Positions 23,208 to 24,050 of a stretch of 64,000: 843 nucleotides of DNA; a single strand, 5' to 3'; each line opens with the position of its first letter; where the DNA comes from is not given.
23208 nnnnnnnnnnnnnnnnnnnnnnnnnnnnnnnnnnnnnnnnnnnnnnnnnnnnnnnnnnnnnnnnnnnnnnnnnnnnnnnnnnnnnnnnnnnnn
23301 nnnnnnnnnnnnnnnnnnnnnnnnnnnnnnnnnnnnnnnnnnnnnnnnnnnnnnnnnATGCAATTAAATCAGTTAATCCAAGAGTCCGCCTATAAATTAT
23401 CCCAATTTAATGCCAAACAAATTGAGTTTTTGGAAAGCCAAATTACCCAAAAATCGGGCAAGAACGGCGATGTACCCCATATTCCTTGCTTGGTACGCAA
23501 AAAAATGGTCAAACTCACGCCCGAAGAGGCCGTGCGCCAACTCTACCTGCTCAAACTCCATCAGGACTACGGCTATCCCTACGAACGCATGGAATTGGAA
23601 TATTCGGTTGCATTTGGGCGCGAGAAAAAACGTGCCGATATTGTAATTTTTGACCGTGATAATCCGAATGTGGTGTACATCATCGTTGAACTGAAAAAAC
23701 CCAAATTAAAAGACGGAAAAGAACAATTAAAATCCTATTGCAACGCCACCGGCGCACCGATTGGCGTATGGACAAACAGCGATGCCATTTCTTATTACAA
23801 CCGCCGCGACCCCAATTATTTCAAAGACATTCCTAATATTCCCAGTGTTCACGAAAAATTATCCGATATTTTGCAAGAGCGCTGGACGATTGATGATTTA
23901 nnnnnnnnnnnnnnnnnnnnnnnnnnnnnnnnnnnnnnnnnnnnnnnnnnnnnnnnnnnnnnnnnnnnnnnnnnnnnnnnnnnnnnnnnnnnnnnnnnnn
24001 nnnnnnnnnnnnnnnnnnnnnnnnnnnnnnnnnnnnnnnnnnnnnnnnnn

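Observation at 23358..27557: Restriction-modification locus with nuclease-methyltransferase fusion and separate S subunits but no helicase-type HsdR: BcgI-like Type IIB candidate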

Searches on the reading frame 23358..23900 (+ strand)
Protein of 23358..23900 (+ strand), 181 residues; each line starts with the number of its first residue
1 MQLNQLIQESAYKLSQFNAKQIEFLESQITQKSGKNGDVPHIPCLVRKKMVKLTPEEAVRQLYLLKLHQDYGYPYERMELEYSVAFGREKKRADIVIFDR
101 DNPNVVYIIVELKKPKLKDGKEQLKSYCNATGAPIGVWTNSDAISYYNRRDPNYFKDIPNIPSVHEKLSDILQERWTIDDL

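Call 86: search_solved_structures(query=window:23358-23900:+, max_evalue=10, show_alignments=3)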
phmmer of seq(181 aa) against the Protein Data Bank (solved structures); distinct sequences matched with E-value up to 10: 1.
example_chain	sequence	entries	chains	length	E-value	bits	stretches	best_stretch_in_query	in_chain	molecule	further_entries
8up5_P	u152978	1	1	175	1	12.2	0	48-84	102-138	KEOPS complex subunit Pcc1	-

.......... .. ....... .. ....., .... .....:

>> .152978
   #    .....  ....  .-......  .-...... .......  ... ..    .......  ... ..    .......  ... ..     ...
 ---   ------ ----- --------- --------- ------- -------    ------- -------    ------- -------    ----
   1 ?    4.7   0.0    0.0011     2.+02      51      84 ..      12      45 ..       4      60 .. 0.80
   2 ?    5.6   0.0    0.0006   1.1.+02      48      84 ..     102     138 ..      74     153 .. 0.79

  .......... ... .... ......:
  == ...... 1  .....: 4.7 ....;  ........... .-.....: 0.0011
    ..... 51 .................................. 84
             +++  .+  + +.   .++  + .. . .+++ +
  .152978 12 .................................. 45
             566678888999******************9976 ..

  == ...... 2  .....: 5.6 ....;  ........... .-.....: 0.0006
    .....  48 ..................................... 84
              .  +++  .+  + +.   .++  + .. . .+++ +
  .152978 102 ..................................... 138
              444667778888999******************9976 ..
